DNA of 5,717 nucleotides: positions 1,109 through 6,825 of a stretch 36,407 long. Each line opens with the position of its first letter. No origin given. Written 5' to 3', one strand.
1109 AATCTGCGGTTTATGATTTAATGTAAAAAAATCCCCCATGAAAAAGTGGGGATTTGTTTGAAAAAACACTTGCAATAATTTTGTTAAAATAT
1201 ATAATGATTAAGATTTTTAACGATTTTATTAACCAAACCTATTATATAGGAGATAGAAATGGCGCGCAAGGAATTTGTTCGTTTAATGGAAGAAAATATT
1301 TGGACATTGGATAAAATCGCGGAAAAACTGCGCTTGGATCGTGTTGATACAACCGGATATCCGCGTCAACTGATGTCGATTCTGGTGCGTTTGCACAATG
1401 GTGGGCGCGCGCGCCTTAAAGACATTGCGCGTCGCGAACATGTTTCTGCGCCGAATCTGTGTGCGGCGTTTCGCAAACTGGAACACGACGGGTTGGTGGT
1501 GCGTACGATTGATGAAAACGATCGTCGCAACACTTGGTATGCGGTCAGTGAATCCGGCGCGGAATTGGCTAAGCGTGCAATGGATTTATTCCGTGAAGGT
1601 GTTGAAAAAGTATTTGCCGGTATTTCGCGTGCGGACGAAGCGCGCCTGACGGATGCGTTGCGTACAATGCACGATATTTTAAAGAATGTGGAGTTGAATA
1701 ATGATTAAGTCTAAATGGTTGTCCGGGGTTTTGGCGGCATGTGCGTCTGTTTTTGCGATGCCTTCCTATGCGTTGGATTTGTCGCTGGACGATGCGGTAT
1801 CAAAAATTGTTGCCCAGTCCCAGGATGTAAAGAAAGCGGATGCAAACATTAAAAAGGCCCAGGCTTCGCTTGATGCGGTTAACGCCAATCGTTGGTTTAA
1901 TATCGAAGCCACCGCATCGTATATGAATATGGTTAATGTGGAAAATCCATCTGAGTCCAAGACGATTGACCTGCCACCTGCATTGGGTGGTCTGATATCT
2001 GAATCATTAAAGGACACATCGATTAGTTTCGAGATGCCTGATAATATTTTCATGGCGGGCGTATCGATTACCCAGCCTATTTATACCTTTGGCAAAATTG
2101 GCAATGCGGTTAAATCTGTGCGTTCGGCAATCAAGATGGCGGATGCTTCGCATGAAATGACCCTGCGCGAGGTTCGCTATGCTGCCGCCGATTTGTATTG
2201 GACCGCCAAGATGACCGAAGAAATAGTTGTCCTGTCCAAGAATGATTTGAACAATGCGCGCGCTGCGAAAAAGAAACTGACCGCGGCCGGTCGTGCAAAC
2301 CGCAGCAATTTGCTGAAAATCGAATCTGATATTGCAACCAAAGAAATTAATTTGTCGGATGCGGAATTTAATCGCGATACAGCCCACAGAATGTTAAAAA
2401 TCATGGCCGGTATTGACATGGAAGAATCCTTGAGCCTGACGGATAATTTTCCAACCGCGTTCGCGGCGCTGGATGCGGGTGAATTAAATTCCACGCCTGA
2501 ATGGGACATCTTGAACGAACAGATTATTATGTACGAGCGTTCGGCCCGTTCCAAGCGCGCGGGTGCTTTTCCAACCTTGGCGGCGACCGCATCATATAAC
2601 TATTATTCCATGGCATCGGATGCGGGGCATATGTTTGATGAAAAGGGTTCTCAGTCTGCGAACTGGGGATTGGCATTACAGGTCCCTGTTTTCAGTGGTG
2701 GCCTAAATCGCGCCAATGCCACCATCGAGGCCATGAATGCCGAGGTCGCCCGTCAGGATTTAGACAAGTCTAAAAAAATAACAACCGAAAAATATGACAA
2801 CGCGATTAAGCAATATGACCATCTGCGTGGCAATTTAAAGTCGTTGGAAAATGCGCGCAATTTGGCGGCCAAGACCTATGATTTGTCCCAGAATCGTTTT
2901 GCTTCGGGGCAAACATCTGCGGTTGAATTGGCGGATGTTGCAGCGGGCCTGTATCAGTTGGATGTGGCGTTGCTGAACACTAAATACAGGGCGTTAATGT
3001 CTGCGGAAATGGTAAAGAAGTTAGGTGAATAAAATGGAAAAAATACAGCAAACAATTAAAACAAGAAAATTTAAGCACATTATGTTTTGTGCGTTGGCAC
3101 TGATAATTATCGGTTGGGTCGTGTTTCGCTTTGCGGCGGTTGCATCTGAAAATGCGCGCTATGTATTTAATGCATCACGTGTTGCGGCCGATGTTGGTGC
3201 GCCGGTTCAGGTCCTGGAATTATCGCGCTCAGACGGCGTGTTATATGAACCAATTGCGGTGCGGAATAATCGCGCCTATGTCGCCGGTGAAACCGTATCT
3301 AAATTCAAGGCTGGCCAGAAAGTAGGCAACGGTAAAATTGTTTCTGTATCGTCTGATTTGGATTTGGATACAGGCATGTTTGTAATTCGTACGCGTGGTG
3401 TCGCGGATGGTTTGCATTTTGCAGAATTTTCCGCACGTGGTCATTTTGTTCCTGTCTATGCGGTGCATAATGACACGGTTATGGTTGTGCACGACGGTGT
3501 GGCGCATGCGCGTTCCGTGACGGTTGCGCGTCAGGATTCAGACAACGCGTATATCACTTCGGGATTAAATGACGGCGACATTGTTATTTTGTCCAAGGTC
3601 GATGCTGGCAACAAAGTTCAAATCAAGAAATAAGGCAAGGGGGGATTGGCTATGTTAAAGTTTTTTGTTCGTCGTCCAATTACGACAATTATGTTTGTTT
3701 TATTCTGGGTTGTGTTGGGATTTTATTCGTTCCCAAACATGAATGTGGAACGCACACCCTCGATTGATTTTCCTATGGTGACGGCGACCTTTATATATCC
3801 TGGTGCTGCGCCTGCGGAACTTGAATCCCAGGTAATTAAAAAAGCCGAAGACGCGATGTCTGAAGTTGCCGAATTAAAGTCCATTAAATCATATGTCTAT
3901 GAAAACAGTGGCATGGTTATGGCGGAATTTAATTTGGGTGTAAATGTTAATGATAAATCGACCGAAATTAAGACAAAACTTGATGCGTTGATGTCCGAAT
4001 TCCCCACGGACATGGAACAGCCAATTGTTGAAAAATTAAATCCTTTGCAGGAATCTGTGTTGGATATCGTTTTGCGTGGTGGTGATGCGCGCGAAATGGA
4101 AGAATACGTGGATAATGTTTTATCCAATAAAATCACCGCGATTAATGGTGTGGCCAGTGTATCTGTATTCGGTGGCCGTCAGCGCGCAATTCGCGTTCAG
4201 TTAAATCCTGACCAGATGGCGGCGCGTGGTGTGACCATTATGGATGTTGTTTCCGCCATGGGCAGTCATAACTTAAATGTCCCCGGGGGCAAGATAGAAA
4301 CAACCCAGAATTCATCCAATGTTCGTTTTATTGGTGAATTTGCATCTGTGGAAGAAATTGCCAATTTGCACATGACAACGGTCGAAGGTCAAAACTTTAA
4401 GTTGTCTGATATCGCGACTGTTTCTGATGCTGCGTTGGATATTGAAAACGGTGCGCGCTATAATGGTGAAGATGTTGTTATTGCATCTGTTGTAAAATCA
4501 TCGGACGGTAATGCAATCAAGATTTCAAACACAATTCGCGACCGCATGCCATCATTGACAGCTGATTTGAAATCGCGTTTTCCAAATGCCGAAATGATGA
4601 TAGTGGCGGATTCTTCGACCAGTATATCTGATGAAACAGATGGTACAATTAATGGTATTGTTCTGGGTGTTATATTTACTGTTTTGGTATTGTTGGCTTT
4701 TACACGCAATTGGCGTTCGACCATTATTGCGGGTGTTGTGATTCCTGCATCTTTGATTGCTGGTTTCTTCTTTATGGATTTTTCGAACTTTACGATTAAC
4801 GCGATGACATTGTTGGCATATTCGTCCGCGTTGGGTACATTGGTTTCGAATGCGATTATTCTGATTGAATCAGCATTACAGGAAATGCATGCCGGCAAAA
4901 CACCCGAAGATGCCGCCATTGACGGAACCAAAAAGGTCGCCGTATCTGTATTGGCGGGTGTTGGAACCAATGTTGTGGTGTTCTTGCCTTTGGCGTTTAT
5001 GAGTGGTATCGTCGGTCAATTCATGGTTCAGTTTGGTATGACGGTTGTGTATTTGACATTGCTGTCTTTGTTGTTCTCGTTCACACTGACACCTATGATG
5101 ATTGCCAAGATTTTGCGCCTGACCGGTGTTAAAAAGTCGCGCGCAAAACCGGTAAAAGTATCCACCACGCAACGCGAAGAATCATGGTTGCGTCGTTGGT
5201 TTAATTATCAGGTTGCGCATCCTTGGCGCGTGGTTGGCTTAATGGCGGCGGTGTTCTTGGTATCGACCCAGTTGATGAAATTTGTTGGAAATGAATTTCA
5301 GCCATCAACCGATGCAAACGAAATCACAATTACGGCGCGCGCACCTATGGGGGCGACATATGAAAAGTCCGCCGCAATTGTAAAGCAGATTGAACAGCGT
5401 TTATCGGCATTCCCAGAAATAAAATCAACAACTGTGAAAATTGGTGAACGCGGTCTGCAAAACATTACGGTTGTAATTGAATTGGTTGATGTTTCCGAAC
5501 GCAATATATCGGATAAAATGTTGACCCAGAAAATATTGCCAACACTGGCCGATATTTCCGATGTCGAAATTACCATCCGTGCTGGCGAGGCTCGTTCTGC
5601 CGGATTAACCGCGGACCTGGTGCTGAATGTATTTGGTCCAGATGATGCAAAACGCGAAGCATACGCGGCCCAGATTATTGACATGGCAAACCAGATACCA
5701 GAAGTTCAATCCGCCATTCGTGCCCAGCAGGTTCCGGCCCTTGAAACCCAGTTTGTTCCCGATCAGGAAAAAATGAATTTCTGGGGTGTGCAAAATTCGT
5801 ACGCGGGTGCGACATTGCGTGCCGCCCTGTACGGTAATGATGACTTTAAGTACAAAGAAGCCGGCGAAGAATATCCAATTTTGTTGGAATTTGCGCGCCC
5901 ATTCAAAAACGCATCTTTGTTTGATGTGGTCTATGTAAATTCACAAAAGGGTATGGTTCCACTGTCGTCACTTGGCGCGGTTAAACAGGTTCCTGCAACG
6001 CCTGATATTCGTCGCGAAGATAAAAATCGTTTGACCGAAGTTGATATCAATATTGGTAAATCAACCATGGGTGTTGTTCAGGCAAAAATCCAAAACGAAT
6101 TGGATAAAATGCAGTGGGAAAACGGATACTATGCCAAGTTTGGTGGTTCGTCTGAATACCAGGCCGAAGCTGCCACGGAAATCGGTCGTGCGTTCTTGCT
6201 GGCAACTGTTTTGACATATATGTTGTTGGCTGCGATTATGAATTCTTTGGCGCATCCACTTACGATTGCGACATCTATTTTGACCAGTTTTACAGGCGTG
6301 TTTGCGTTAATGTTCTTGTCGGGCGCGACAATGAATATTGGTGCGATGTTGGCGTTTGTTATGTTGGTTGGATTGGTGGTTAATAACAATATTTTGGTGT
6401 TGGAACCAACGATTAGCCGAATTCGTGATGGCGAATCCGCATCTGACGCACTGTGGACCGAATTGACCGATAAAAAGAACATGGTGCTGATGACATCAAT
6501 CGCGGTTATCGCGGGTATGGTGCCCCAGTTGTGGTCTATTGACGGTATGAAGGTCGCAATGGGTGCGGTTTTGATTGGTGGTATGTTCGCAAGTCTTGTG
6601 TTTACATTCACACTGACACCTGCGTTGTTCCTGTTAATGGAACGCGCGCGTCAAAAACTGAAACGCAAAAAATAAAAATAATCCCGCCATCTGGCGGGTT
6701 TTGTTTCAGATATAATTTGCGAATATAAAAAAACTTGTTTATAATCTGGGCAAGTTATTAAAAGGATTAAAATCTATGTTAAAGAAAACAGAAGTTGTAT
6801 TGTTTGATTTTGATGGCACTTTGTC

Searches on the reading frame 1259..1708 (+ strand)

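Call 7: search_protein_families(library=pfam, proteins=[window:1259-1708:+], max_evalue=0.001)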
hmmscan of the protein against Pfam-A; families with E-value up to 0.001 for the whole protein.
window:1259-1708:+ (149 aa): 6 families
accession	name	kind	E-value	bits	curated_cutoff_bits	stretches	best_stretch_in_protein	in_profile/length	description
PF01047.28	MarR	-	4.3e-13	49.4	24.6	1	39-91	6-58/59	MarR family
PF12802.13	MarR_2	-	1.1e-06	29.1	27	1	37-90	6-60/61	MarR family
PF13463.12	HTH_27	-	1.9e-06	28.5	22.2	1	44-100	13-68/68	Winged helix DNA-binding domain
PF01638.23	HxlR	-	9.9e-06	25.8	20.8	1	39-105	8-74/91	HxlR-like helix-turn-helix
PF22381.2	Staph_reg_Sar_Rot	-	0.00025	21.5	27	1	40-104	18-82/85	Transcriptional regulator SarA/Rot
PF13601.12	HTH_34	-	0.00049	20.6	27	1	39-111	6-76/80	Winged helix DNA-binding domain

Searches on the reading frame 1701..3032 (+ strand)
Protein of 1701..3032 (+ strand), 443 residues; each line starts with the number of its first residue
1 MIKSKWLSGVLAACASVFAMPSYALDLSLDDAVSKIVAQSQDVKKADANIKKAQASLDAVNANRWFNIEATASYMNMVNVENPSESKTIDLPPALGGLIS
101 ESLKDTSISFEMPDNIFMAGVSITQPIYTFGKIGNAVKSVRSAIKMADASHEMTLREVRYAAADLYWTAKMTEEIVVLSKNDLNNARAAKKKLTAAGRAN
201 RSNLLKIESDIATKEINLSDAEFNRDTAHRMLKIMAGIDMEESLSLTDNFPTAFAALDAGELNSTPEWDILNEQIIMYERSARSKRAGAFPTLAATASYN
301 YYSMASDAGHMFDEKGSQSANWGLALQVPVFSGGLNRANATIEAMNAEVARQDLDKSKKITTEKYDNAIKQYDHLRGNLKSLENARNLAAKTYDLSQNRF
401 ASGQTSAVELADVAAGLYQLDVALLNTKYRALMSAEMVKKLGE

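Call 7: search_protein_families(library=pfam, proteins=[window:1701-3032:+], max_evalue=0.001)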
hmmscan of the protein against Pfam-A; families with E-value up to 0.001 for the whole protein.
window:1701-3032:+ (443 aa): 1 family
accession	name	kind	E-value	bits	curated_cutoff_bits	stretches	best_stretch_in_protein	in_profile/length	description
PF02321.23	OEP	-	5.7e-40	137.6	22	2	29-230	1-173/187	Outer membrane efflux protein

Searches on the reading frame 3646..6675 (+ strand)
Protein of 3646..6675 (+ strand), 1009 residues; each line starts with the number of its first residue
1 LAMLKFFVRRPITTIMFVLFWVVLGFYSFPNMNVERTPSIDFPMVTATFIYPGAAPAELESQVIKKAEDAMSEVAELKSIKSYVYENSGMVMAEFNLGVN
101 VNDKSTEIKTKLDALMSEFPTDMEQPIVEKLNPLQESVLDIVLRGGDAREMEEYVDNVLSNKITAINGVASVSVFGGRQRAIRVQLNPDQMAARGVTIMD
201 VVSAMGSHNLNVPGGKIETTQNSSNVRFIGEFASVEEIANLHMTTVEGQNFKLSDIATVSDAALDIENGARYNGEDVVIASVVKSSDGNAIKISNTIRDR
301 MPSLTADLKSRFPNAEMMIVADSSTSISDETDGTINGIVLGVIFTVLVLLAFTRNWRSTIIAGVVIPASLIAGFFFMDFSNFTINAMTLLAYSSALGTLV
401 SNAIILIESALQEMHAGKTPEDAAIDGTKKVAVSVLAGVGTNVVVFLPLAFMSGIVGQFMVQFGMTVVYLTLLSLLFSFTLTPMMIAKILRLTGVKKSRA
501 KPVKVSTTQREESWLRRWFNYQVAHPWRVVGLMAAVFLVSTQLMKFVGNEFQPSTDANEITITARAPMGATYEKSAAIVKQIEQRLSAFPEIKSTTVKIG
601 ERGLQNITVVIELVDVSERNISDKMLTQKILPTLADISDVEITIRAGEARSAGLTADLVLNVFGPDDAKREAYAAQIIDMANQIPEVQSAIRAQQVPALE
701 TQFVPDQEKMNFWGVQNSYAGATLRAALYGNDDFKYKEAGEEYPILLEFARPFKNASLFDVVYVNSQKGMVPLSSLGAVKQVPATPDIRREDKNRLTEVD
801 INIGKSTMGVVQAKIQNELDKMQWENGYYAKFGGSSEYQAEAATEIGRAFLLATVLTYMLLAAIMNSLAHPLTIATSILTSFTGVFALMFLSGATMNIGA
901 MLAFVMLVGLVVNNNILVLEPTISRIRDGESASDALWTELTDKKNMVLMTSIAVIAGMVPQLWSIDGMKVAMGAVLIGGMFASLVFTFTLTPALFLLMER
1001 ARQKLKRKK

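Call 7: search_protein_families(library=pfam, proteins=[window:3646-6675:+], max_evalue=0.001)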
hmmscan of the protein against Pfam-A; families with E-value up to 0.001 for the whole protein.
window:3646-6675:+ (1009 aa): 2 families
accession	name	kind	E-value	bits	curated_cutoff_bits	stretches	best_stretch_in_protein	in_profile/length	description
PF00873.25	ACR_tran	-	9.4e-177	590.1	28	1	3-998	1-1020/1021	AcrB/AcrD/AcrF family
PF03176.21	MMPL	-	1e-07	31.7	20.5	1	819-1002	114-306/333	MMPL family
